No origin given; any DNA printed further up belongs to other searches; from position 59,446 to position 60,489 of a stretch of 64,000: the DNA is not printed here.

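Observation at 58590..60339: FTR1 iron permease divergently paired with an HTH/ferritin-like protein across a perfect 28-bp palindrome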

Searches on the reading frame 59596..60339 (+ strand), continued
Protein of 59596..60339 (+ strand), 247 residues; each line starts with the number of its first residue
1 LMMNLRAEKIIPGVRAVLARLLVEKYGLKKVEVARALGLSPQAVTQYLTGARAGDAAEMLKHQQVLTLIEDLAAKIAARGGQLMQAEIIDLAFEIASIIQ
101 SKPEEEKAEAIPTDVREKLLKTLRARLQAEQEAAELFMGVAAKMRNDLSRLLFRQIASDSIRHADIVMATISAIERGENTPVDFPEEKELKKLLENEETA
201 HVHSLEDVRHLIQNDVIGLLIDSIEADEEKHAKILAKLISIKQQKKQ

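Call 43: search_protein_families(library=ncbifam, proteins=[L001:2911-3849:-, L001:2183-2914:-, L001:1431-2186:-, L016:2941-3894:-, L038:2816-3868:-, L049:3159-3908:-], max_evalue=0.001)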
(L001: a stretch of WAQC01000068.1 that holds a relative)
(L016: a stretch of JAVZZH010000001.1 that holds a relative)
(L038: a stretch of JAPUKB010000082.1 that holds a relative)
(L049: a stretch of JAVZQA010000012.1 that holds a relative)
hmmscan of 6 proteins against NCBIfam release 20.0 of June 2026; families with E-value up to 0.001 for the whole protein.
L001:2911-3849:- (312 aa): 3 families
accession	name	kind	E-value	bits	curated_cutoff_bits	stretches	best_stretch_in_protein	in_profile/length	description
TIGR01098.1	3A0109s03R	subfamily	1.8e-47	162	112.05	1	7-268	2-253/253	phosphate/phosphite/phosphonate ABC transporter substrate-binding protein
TIGR03431.1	PhnD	equivalog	7e-45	153.6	261.1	1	5-295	1-275/288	phosphonate ABC transporter substrate-binding protein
TIGR04553.1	ABC_peri_selen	hypoth_equivalog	9.4e-16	58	250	1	38-289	3-248/266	putative selenate ABC transporter substrate-binding protein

L001:2183-2914:- (243 aa): 185 families (the best 25 are shown)
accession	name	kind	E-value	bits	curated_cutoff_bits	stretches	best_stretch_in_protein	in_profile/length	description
TIGR02315.1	ABC_phnC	equivalog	2.2e-65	220.5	266.1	1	5-238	2-238/243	phosphonate ABC transporter ATP-binding protein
TIGR03410.1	urea_trans_UrtE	equivalog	1.6e-41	142.3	285.8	1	5-241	1-227/230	urea ABC transporter ATP-binding subunit UrtE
TIGR02673.1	FtsE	equivalog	4.4e-41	140.9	264.85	1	6-222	3-213/214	cell division ATP-binding protein FtsE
TIGR02211.1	LolD_lipo_ex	equivalog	3.7e-40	137.8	307.75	1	9-224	6-219/221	lipoprotein-releasing ABC transporter ATP-binding protein LolD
TIGR02982.1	heterocyst_DevA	subfamily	3.7e-40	137.8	295.8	1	15-224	15-219/220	ABC exporter ATP-binding subunit, DevA family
TIGR03608.1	L_ocin_972_ABC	subfamily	2.7e-39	134.8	254.85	1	16-217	9-204/206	putative bacteriocin export ABC transporter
TIGR01186.1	proV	subfamily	1.4e-38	133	326.6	1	15-226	3-210/363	betaine/proline/choline family ABC transporter ATP-binding protein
NF010068.0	PRK13548.1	equivalog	1.8e-38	132.2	261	1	3-240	4-237/261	heme ABC transporter ATP-binding protein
TIGR04520.1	ECF_ATPase_1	equivalog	3.4e-38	131.6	315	1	6-240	2-231/269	energy-coupling factor transporter ATPase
TIGR02769.1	nickel_nikE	equivalog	3.7e-38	131.5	332.55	1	14-227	20-232/265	nickel import ATP-binding protein NikE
NF007438.0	PRK09984.1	equivalog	2.5e-37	128.5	365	1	20-234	19-241/262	phosphonate ABC transporter ATP-binding protein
TIGR04521.1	ECF_ATPase_2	equivalog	2.6e-37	128.4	330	1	18-238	18-238/279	energy-coupling factor transporter ATPase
NF008409.0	PRK11231.1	equivalog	3.9e-37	128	375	1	5-241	3-233/255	Fe(3+) dicitrate ABC transporter ATP-binding protein FecE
NF007739.0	PRK10419.1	subfamily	4.2e-37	128.1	354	1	15-227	22-233/268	nickel ABC transporter ATP-binding protein NikE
TIGR03873.1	F420-0_ABC_ATP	hypoth_equivalog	4.4e-37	127.7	372.4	1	15-232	11-223/256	putative F420-0 ABC transporter ATP-binding protein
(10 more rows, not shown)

L001:1431-2186:- (251 aa): 10 families
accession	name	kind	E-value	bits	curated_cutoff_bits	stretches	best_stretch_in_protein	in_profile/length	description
TIGR01097.1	PhnE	equivalog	1e-71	241.4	216.7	1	5-249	5-251/252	phosphonate ABC transporter, permease protein PhnE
NF008049.0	PRK10782.1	subfamily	2.2e-09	37.3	212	1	58-239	11-203/217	methionine ABC transporter permease MetI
TIGR03416.1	ABC_choXWV_perm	equivalog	9.3e-08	31.8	363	1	65-241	93-266/267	choline ABC transporter permease subunit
TIGR00974.1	3a0107s02c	equivalog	3.6e-06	26.3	193.45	1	9-185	8-189/272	phosphate ABC transporter permease PstA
NF011680.0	PRK15100.1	equivalog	1.5e-05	25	300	1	52-197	11-160/222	cystine ABC transporter permease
NF040931.1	ABC_arch_GlcT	equivalog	2.9e-05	23.8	360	1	130-195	147-215/278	glucose ABC transporter permease GlcT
NF007545.0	PRK10160.1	equivalog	0.00012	21.6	342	1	57-244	80-262/275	taurine ABC transporter permease TauC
NF008196.0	PRK10952.1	equivalog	0.00027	19.9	439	1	88-236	171-321/356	glycine betaine/L-proline ABC transporter permease ProW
TIGR02138.1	phosphate_pstC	equivalog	0.00033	19.8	196.45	0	132-187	159-214/296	phosphate ABC transporter permease subunit PstC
NF011691.0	PRK15111.1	equivalog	0.00048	19.8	379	1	61-190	96-224/296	putrescine export ABC transporter permease SapC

L016:2941-3894:- (317 aa): 6 families
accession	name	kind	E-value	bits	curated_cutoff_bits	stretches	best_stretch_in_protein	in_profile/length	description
TIGR01098.1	3A0109s03R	subfamily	6.1e-41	140.6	112.05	1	34-270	28-253/253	phosphate/phosphite/phosphonate ABC transporter substrate-binding protein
TIGR03431.1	PhnD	equivalog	4.7e-34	118.1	261.1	1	17-296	17-275/288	phosphonate ABC transporter substrate-binding protein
TIGR04553.1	ABC_peri_selen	hypoth_equivalog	1e-12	48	250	1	40-290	3-248/266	putative selenate ABC transporter substrate-binding protein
TIGR01728.1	SsuA_fam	subfamily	1.1e-10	41.2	163.5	1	62-250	22-189/290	aliphatic sulfonate ABC transporter substrate-binding protein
TIGR02122.1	TRAP_TAXI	subfamily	4.7e-09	35.5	84.35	1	70-235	61-212/320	TAXI family TRAP transporter solute-binding subunit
NF049985.1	SBP_like_Rv1680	exception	0.00081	19.1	400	0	74-180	34-132/268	Rv1680 family SBP-like protein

L038:2816-3868:- (350 aa): 1 family
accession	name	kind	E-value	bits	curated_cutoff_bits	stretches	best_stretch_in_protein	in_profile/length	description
TIGR03261.1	phnS2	equivalog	7.5e-07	28.5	392.75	1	44-301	22-281/334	putative 2-aminoethylphosphonate ABC transporter substrate-binding protein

L049:3159-3908:- (249 aa): 1 family
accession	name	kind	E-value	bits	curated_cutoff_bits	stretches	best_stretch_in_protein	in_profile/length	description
NF003243.0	PRK04201.1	equivalog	4.1e-06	26.3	252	1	104-242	120-257/266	zinc transporter ZupT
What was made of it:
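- In the 14 closest (Caldarchaeales) loci the box-bearing promoter drives a PhnD/PhnC/PhnE-type importer, an oxyanion or phosphonate family by NCBIfam (call 43).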

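Call 46: search_protein_families(library=pfam, proteins=[L035:2005-2823:+, L027:8198-8659:+, L038:4795-6384:+, L038:1801-2709:+, L067:2660-3427:-, L057:2987-3748:-, L055:2761-3819:-, L054:2460-3686:-, L024:2543-3775:-, L047:440-1408:-], max_evalue=0.001)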
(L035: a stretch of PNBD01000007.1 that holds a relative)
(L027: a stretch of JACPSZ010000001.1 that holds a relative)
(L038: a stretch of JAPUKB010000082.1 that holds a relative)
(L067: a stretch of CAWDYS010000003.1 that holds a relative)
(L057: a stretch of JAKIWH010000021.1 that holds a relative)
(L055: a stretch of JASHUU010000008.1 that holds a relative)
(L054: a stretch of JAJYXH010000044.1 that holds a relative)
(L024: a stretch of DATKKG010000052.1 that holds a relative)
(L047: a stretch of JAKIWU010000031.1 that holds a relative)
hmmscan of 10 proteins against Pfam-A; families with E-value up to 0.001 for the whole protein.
L035:2005-2823:+ (272 aa): 1 family
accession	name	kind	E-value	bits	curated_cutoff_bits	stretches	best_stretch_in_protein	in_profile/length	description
PF02535.28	Zip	-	1.5e-11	44.6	35.1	1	122-235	174-288/323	ZIP Zinc transporter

L027:8198-8659:+ (153 aa): 2 families
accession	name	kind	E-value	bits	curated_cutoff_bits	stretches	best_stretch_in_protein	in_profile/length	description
PF13686.11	DrsE_2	-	1.7e-24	87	25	2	83-147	89-152/156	DsrE/DsrF/DrsH-like family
PF02635.20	DsrE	-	9.2e-08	32.7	22.7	1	34-149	18-113/116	DsrE/DsrF-like family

L038:4795-6384:+ (529 aa): 1 family
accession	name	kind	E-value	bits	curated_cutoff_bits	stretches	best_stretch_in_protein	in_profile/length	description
PF00528.27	BPD_transp_1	-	1.5e-23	83.9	26.4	2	71-262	6-183/184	Binding-protein-dependent transport system inner membrane component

L038:1801-2709:+ (302 aa): 0 families

L067:2660-3427:- (255 aa): 1 family
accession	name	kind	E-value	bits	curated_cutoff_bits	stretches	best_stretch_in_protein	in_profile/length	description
PF02535.28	Zip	-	6.1e-05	22.8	35.1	1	110-251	175-321/323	ZIP Zinc transporter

L057:2987-3748:- (253 aa): 1 family
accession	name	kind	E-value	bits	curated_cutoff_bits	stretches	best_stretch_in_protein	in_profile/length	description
PF02535.28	Zip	-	0.00049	19.9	35.1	1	104-246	175-318/323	ZIP Zinc transporter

L055:2761-3819:- (352 aa): 1 family
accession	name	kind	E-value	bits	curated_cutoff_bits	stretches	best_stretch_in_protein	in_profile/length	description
PF03239.20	FTR1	-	1.9e-09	37.7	25.3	2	48-163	119-222/284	Iron permease FTR1 family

L054:2460-3686:- (408 aa): 1 family
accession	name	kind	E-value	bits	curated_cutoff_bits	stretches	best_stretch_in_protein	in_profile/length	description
PF01566.24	Nramp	-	1.2e-65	222.4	29.8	1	22-377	2-356/357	Natural resistance-associated macrophage protein-like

L024:2543-3775:- (410 aa): 0 families

L047:440-1408:- (322 aa): 0 families

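Call 47: search_protein_representatives(alignment_id=A1)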
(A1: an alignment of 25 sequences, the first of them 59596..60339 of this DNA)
Query: 25 sequences, 245 profile positions. Proteins with E-value up to 0.001 (for the whole library): 1862; up to 1e-10: 280; up to 1e-30: 52. The best 150 are listed.
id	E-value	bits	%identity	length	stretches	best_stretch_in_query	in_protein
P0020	9.2e-94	329.8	-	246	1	3-242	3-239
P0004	1.1e-93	329.6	-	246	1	4-243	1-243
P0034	9.0e-82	290.6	-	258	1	3-244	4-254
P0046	2.6e-75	269.4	-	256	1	4-239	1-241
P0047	1.1e-69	251.0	-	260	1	4-243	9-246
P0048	1.5e-66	240.8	-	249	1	3-243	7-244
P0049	4.7e-62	226.0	-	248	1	3-240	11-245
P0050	9.6e-61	221.7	-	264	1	4-242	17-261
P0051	1.4e-60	221.2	-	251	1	3-239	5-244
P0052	1.6e-60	221.0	-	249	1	4-241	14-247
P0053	4.9e-60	219.4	-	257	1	5-242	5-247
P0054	5.6e-59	215.9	-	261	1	4-243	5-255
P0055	2.2e-58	214.0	-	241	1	4-241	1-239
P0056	1.2e-57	211.6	-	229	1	5-239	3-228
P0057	1.9e-57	210.9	-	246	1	4-241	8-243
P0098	6.0e-27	111.0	-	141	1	111-237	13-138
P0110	4.2e-22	95.2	-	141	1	114-234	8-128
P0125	4.1e-16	75.5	-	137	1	8-103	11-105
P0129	1.8e-15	73.4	-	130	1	6-98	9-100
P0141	4.5e-14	68.9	-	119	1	8-103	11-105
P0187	1.5e-12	63.9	-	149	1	113-240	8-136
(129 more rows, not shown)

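Call 73: search_protein_families(library=pfam, proteins=[P0125, P0141, P0129, P0098, P0110, P0187], max_evalue=0.01)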
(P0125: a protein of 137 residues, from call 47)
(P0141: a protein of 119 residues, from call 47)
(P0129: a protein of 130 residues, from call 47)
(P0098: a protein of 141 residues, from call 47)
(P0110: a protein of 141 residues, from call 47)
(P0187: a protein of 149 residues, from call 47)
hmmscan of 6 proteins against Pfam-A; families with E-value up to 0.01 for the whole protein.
P0125 (137 aa): 1 family
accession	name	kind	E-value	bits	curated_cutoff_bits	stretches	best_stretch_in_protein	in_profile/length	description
PF01381.28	HTH_3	-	0.0021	18.5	23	1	22-54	2-34/55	Helix-turn-helix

P0141 (119 aa): 12 families
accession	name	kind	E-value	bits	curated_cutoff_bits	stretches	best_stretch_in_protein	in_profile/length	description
PF01381.28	HTH_3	-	3.1e-06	27.6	23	1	23-54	3-34/55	Helix-turn-helix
PF17762.8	HTH_ParB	-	2.2e-05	25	22.6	1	18-70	9-59/102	ParB HTH domain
PF13744.12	HTH_37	-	7.5e-05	22.9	27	1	21-51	23-53/80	Helix-turn-helix domain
PF04814.19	HNF-1_N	-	0.0004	21.3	29.7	1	24-56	129-159/175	Hepatocyte nuclear factor 1 (HNF-1), N terminus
PF13412.12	HTH_24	-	0.00043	20.2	21.9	1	23-51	11-39/48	Winged helix-turn-helix DNA-binding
PF01022.26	HTH_5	-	0.0025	18.1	22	1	30-54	16-40/47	Bacterial regulatory protein, arsR family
PF08281.18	Sigma70_r4_2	-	0.0052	16.8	25.7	1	27-51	24-48/54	Sigma-70, region 4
PF15943.11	YdaS_toxin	-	0.0065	16.7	30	0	31-55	10-34/65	Bacterial toxin YdaS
PF02001.22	DUF134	-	0.0067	17.4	27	1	16-62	37-83/98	Protein of unknown function DUF134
PF13560.12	HTH_31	-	0.0082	16.9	27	0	29-55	14-40/64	Helix-turn-helix domain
PF04079.22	SMC_ScpB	-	0.0085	16.1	27.4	0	23-73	76-126/160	Segregation and condensation complex subunit ScpB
PF04545.22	Sigma70_r4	-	0.0096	15.9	24.1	0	28-51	19-42/50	Sigma-70, region 4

P0129 (130 aa): 6 families
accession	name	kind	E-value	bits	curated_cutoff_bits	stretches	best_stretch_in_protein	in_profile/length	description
PF01381.28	HTH_3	-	3.6e-07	30.5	23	1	22-54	2-34/55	Helix-turn-helix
PF13744.12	HTH_37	-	5.5e-05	23.3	27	1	21-52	23-54/80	Helix-turn-helix domain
PF13560.12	HTH_31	-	6.3e-05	23.6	27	1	24-55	9-40/64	Helix-turn-helix domain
PF17762.8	HTH_ParB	-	0.00014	22.4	22.6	1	18-51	9-42/102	ParB HTH domain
PF04467.17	DUF483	-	0.0068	16.8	25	1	10-73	13-75/122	Protein of unknown function (DUF483)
PF09048.16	Cro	-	0.0076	16.7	32.7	0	31-63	14-46/59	Cro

P0098 (141 aa): 3 families
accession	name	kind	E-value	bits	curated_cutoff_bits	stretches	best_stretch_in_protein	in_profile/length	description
PF00210.30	Ferritin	-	0.00016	22.1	24.5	1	21-108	2-99/142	Ferritin-like domain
PF02332.24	Phenol_Hydrox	-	0.0023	18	24.4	0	19-80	72-133/230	Methane/Phenol/Alkene Hydroxylase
PF02915.23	Rubrerythrin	-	0.0032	18.3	22.8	0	21-104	1-92/137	Rubrerythrin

P0110 (141 aa): 0 families

P0187 (149 aa): 1 family
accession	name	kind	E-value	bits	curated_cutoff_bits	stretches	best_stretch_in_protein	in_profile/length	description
PF02915.23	Rubrerythrin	-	0.0099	16.7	22.8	0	110-141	30-61/137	Rubrerythrin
